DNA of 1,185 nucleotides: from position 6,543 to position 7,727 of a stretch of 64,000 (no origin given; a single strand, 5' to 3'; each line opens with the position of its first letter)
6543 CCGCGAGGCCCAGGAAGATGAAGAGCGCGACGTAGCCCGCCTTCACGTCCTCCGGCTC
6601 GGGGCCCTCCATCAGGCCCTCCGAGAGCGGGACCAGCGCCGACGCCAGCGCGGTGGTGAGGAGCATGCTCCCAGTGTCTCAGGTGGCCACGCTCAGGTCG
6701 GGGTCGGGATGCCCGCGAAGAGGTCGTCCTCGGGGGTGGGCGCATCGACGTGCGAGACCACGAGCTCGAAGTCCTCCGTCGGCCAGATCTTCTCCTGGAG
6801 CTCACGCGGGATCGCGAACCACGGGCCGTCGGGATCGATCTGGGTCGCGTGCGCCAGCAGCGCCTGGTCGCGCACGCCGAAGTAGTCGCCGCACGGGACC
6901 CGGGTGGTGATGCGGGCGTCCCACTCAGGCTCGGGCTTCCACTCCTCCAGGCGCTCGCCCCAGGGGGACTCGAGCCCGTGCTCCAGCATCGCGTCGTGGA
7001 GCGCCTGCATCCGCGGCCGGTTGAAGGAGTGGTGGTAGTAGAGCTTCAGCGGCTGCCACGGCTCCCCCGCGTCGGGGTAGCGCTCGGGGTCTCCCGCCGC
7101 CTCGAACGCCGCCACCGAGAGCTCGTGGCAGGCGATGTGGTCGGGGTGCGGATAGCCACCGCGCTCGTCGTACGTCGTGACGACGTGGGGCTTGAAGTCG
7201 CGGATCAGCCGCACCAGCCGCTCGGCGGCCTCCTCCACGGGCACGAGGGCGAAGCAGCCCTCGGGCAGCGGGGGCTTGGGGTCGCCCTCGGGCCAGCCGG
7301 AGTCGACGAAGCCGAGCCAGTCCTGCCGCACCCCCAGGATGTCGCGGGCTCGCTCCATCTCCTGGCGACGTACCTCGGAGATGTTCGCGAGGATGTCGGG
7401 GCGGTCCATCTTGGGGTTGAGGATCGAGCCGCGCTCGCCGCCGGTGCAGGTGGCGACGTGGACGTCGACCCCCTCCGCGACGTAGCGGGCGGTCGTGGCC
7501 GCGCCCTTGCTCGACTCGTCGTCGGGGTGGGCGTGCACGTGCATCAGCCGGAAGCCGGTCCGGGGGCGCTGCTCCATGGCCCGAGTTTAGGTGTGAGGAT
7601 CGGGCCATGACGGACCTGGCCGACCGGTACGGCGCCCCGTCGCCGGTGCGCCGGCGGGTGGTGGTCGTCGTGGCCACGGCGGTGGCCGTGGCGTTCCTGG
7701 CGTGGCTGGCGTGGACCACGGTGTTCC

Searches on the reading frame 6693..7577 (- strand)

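Call 93: search_protein_families(library=pfam, proteins=[window:6693-7577:-], max_evalue=0.001)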
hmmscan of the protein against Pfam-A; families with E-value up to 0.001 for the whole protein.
window:6693-7577:- (294 aa): 1 family
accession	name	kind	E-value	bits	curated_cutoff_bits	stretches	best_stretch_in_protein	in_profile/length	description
PF02585.22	PIG-L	-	3e-29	102.5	28.2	1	13-157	2-128/129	GlcNAc-PI de-N-acetylase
